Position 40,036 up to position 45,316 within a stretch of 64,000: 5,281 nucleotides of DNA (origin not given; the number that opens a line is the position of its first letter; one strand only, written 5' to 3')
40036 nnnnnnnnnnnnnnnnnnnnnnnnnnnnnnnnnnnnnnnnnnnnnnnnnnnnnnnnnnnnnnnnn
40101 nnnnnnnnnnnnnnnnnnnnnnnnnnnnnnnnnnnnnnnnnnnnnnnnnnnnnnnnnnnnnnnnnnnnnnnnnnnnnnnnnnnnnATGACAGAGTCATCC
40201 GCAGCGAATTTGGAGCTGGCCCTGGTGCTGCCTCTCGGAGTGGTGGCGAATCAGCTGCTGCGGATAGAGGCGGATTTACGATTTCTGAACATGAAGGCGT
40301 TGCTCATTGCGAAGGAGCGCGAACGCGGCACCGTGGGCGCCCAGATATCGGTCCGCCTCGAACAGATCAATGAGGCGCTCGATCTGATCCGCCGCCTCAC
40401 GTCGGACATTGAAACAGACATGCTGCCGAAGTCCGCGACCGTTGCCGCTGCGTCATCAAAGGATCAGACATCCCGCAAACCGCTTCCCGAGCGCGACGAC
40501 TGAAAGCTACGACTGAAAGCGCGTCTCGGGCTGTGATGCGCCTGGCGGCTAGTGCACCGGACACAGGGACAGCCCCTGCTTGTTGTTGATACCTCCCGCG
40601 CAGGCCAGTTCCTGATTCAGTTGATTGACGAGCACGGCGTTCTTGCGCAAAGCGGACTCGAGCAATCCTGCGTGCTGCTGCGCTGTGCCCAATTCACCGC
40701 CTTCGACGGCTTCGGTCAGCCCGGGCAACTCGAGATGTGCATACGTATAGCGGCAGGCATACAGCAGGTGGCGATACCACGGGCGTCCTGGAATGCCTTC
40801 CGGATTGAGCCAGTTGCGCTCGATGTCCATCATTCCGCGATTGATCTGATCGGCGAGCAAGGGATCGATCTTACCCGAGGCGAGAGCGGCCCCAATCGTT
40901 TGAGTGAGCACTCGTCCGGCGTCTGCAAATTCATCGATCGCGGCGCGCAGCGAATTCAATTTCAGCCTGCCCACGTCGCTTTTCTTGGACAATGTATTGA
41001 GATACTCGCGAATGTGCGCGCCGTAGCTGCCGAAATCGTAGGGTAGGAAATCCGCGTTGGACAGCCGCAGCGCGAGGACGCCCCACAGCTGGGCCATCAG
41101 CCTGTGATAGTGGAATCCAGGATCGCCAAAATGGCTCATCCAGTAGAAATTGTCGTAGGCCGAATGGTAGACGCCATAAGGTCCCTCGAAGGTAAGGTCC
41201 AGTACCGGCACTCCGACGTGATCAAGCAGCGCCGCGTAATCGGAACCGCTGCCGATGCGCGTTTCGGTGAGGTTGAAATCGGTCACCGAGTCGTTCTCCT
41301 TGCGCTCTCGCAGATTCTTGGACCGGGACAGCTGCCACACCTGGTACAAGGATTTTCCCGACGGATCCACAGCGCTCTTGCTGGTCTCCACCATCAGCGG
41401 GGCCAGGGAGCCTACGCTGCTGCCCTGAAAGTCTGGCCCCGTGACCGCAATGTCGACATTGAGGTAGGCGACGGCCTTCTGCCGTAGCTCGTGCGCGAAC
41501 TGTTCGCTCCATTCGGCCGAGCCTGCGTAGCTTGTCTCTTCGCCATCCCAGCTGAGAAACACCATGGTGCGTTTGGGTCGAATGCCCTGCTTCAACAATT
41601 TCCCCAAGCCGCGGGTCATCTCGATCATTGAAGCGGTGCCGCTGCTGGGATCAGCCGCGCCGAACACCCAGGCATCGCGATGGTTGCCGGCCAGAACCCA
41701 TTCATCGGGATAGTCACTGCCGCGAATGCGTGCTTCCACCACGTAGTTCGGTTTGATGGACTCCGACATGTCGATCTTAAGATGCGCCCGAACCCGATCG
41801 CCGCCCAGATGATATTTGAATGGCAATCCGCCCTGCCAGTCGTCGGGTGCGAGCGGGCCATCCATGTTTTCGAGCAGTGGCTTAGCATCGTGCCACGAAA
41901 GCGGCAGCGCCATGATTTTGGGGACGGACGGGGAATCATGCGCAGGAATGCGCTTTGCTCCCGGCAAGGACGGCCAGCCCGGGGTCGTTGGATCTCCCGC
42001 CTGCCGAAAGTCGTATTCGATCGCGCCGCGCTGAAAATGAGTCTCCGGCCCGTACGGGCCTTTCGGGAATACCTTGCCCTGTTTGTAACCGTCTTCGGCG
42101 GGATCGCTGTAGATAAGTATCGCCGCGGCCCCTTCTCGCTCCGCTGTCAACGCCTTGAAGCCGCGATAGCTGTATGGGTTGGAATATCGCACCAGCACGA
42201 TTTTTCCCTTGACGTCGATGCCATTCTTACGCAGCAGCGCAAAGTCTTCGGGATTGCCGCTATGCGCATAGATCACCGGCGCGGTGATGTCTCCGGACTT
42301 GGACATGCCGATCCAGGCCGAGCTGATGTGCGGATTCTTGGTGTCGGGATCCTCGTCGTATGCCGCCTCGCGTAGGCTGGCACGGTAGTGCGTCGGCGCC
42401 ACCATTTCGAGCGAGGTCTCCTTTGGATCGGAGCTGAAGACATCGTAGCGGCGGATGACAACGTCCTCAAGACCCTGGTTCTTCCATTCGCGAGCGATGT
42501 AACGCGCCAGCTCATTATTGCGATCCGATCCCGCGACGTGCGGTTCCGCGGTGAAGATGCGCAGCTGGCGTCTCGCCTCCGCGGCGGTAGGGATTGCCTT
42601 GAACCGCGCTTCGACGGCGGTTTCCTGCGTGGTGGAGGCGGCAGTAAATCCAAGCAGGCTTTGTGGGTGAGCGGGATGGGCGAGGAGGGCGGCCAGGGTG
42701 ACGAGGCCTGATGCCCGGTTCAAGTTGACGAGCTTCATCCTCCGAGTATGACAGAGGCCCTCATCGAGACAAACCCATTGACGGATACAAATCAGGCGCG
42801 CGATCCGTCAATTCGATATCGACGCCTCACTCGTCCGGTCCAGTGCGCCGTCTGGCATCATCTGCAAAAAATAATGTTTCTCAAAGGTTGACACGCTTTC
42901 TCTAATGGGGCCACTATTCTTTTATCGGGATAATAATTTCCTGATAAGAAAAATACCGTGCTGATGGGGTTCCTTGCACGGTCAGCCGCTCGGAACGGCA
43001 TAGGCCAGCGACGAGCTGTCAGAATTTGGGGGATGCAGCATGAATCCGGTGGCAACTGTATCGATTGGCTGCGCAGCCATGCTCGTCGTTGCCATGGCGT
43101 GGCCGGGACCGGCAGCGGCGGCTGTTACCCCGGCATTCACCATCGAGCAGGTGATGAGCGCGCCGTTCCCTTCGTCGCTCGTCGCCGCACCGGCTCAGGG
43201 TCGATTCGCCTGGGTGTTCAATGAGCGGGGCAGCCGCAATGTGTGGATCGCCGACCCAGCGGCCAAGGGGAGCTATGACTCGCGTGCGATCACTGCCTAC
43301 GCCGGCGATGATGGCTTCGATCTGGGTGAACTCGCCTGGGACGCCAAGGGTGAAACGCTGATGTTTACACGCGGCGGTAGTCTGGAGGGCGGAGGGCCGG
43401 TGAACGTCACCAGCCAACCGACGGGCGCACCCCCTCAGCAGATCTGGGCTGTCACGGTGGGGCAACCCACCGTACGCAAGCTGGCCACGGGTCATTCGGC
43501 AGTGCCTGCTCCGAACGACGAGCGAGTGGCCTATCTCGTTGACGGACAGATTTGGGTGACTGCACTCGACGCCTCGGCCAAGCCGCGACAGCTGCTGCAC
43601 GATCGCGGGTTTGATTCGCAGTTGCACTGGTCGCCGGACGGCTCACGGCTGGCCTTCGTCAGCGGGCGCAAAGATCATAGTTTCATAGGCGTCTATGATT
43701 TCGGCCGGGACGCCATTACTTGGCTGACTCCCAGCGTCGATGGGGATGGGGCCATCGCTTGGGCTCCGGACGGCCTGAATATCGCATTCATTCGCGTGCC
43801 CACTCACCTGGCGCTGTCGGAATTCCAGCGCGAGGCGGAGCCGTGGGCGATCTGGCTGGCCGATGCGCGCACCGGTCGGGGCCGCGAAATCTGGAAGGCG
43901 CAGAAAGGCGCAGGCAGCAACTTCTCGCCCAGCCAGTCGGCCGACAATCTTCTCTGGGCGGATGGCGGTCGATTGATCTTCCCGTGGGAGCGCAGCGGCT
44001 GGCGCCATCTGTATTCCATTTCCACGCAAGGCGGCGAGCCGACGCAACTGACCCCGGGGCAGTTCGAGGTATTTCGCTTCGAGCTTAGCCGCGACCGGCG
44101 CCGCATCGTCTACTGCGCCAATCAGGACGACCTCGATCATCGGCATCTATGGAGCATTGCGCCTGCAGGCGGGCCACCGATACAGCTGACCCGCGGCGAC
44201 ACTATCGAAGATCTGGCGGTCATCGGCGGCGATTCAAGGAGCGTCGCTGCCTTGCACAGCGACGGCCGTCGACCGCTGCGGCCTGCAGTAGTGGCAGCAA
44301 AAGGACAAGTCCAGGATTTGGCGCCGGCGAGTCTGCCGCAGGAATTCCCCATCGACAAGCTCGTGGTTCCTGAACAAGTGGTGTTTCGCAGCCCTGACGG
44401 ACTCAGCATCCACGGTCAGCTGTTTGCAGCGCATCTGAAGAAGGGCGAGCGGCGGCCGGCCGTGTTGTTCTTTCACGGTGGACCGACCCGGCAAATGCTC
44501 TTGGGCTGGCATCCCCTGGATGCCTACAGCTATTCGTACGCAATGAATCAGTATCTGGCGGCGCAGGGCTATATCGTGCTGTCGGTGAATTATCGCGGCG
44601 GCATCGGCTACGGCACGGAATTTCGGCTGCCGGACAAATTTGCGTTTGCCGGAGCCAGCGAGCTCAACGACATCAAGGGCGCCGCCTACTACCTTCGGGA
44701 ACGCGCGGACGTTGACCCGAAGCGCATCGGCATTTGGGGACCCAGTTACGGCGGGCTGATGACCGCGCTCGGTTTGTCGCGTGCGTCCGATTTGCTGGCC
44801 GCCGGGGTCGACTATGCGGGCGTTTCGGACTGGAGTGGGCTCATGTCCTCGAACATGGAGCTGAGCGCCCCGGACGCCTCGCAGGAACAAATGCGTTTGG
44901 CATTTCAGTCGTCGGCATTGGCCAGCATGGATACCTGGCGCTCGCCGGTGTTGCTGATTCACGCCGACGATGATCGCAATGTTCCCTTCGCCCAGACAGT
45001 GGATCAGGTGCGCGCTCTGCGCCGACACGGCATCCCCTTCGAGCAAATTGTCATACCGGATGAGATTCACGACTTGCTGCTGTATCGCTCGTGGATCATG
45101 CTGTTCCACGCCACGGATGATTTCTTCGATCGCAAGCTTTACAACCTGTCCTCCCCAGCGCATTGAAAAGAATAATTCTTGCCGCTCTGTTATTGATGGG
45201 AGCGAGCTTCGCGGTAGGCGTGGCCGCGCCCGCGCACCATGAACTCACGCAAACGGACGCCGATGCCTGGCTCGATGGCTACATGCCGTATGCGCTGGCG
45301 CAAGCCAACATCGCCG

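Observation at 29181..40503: Compartmentalised oxidative (3-keto-type) glycoside-processing locus built on Tat-exported GMC flavoproteins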

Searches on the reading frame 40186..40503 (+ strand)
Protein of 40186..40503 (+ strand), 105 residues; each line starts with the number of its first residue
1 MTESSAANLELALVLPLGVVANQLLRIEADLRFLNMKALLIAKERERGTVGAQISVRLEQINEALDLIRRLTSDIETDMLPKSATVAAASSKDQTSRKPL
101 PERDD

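Call 8: search_protein_families(library=pfam, proteins=[window:40186-40503:+], max_evalue=0.001)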
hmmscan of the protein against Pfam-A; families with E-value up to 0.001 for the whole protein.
window:40186-40503:+ (105 aa): 0 families

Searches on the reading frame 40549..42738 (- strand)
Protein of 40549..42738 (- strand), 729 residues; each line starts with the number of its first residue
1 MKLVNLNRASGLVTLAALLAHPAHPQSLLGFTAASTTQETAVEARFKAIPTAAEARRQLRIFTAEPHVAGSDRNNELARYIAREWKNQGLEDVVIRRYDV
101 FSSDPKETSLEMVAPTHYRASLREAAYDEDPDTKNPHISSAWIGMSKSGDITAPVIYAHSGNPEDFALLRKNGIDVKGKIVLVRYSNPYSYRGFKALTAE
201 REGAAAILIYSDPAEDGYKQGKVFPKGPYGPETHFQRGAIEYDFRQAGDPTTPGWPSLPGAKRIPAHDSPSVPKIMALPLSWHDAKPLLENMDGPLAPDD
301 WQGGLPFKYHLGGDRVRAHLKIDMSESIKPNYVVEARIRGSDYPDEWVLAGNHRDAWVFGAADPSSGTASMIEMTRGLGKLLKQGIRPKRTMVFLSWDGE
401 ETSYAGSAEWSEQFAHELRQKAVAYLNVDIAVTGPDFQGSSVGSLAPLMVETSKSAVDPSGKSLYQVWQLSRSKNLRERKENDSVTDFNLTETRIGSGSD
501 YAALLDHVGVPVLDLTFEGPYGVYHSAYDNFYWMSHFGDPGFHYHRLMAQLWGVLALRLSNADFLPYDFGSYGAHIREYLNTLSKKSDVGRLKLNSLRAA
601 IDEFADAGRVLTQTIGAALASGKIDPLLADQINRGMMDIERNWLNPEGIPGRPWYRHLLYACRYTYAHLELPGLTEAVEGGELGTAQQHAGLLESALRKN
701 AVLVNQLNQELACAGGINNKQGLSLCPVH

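Call 8: search_protein_families(library=pfam, proteins=[window:40549-42738:-], max_evalue=0.001)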
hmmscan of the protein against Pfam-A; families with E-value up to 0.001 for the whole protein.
window:40549-42738:- (729 aa): 3 families
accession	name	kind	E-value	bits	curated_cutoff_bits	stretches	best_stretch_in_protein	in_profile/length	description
PF04389.22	Peptidase_M28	-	1.6e-20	74.1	21.3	1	336-531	4-174/193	Peptidase family M28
PF04253.20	TFR_dimer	-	5.2e-19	68.8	27.1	1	593-701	2-117/121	Transferrin receptor-like dimerisation domain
PF02225.27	PA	-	1.3e-08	35.2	23.9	1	152-220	2-63/95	PA domain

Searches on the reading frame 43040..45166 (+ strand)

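Call 8: search_protein_families(library=pfam, proteins=[window:43040-45166:+], max_evalue=0.001)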
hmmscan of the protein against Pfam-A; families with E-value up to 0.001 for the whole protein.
window:43040-45166:+ (708 aa): 7 families
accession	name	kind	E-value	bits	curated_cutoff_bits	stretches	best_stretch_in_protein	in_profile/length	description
PF00326.27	Peptidase_S9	-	6.1e-35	121.1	22.6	1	499-700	4-210/213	Prolyl oligopeptidase family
PF00930.27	DPPIV_N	-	2.7e-16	59.7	22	1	240-385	190-325/354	Dipeptidyl peptidase IV (DPP IV) N-terminal region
PF07676.18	PD40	-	7.3e-10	39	20.9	1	197-211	16-30/38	WD40-like Beta Propeller Repeat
PF20434.5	BD-FAE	-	1.6e-09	38.1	26.8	1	469-655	10-210/215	BD-FAE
PF02129.25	Peptidase_S15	-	4.4e-08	33.6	23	1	496-613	37-148/262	X-Pro dipeptidyl-peptidase (S15 family)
PF01738.24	DLH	-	1.1e-05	25.6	21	1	502-677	33-186/217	Dienelactone hydrolase family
PF00561.26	Abhydrolase_1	-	0.00011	22.4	25.8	0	473-588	1-96/245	alpha/beta hydrolase fold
